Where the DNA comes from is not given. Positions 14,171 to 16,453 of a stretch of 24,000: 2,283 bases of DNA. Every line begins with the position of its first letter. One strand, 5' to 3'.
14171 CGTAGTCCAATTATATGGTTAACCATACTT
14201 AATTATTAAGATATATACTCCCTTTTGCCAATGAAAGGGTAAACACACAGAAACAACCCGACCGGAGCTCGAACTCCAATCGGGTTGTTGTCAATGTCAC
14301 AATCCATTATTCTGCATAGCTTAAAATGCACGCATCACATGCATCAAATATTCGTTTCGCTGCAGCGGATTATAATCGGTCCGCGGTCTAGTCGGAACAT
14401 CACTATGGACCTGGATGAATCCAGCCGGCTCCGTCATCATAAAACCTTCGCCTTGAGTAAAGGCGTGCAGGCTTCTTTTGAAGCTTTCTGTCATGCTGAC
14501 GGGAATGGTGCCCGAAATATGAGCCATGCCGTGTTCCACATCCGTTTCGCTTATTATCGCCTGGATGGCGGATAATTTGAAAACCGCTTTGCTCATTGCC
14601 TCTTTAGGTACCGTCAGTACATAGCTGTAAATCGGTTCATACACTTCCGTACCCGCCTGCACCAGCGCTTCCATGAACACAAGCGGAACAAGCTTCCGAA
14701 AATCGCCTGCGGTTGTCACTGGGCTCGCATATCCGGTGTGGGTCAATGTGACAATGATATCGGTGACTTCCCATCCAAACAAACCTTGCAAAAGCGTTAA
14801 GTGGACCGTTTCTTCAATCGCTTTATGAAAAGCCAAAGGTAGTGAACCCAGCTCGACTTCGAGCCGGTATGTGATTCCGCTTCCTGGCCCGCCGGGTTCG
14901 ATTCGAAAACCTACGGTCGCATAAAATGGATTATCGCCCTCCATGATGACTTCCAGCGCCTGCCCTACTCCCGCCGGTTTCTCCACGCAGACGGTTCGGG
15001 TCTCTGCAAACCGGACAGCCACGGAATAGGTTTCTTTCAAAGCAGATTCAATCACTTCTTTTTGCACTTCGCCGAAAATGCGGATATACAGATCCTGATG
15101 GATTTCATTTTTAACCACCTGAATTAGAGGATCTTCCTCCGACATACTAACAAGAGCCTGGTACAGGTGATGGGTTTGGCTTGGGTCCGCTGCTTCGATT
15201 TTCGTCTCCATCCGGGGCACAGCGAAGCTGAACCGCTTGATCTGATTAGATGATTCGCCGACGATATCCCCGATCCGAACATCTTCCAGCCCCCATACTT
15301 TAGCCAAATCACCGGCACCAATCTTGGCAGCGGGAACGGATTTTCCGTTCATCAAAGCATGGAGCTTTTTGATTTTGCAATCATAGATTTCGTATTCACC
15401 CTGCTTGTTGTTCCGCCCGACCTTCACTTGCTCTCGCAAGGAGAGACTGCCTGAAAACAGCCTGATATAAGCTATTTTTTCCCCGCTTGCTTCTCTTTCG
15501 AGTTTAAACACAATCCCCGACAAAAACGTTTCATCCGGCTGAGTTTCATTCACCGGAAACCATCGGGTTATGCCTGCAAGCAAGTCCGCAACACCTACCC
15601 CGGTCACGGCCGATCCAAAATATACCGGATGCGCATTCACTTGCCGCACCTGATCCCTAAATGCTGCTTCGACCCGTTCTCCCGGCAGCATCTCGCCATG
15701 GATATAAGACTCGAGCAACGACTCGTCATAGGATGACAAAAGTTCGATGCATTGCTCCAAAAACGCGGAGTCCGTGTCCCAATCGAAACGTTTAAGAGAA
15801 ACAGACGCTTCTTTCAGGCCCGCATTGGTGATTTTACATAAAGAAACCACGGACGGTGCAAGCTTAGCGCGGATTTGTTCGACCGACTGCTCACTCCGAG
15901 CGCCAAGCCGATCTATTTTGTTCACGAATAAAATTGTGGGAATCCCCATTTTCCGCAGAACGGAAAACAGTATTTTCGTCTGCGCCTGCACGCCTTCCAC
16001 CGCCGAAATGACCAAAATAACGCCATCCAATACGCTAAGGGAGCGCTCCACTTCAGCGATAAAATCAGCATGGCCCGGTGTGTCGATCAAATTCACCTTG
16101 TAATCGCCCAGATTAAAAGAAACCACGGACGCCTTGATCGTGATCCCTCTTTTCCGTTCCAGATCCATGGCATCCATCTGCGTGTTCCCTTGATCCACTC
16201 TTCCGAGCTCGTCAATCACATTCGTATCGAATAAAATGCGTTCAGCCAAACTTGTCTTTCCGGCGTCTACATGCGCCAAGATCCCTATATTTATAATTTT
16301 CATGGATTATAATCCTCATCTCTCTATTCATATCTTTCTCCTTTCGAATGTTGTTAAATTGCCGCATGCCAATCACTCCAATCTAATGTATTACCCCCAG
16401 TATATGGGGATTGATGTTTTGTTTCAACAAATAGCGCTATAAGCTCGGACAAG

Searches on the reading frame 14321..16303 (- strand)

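Call 44: search_protein_families(library=pfam, proteins=[window:14321-16303:-], max_evalue=0.00001)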
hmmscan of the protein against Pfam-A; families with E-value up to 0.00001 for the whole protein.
window:14321-16303:- (660 aa): 8 families
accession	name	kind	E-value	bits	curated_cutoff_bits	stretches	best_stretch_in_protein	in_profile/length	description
PF00009.33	GTP_EFTU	-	9.1e-59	198.6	26.5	1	2-250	2-187/188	Elongation factor Tu GTP binding domain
PF03764.24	EFG_IV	-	2.9e-16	59.8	24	1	454-550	23-120/121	Elongation factor G, domain IV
PF00679.30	EFG_C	-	2.7e-13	50.2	27.9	1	554-638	2-87/89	Elongation factor G C-terminus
PF22042.2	EF-G_D2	-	8.7e-09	35.8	27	1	262-348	3-81/84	Elongation factor G domain 2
PF03144.31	GTP_EFTU_D2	-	1e-07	32.7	30.3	1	277-348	3-72/73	Elongation factor Tu domain 2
PF14492.12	EFG_III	-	2.3e-07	31.2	27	1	361-432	2-73/75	Elongation Factor G, domain III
PF01926.29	MMR_HSR1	-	1.9e-06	28.4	21.9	1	11-129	7-113/113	50S ribosome-binding GTPase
PF16658.11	RF3_C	-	2.9e-06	27.6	40.1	1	363-437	9-83/132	Class II release factor RF3, C-terminal domain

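Call 73: search_protein_families(library=ncbifam, proteins=[window:14321-16303:-], max_evalue=0.00001)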
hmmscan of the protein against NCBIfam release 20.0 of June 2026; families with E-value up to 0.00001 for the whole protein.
window:14321-16303:- (660 aa): 36 families (the best 25 are shown)
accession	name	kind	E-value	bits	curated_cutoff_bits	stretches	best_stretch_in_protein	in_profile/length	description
NF012153.1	tet_protect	equivalog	2.3e-225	749.5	775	1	4-628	1-613/614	tetracycline resistance ribosomal protection protein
NF000120.3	47473_otr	exception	1.1e-203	678.3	900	1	3-622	2-606/608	tetracycline resistance ribosomal protection protein Otr(A)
NF033148.1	tet_protect_M_W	exception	1.5e-145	486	1100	1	1-655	1-636/639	TetM/TetW/TetO/TetS family tetracycline resistance ribosomal protection protein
NF012154.0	tet_protect_Q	exception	8.2e-129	430.7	1425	1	1-632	1-614/638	tetracycline resistance ribosomal protection protein Tet(Q)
NF012155.1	tet_protect_M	exception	3e-126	422.2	1420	1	1-652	1-633/639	tetracycline resistance ribosomal protection protein Tet(M)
TIGR00484.1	EF-G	equivalog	7.8e-89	298.6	659.4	2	2-153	9-160/691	elongation factor G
NF009381.0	PRK12740.1-5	subfamily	4.8e-88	296.3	583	1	2-636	8-677/692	elongation factor G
NF009891.0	PRK13351.1-1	equivalog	2.7e-68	231.2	597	1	2-621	8-654/681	elongation factor G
NF009379.0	PRK12740.1-3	equivalog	8.1e-66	223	513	2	168-624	193-650/674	elongation factor G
NF009377.1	PRK12740.1-1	equivalog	8.7e-65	219.4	890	1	2-630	12-688/700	elongation factor G-like protein EF-G2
NF001964.0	PRK00741.1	equivalog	1.4e-55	188.7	473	1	6-437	15-467/529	peptide chain release factor 3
NF058620.1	EFG2_Bacteroid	exception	2.7e-52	178.1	1000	2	2-436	8-471/717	elongation factor G2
TIGR01394.1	TypA_BipA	equivalog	2.2e-50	171.5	757.3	2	4-144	2-140/594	translational GTPase TypA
TIGR00490.1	aEF-2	equivalog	2e-48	165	738.45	3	3-149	19-167/720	elongation factor EF-2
TIGR00503.1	prfC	equivalog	1.8e-46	158.7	466.95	2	5-133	13-145/527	peptide chain release factor 3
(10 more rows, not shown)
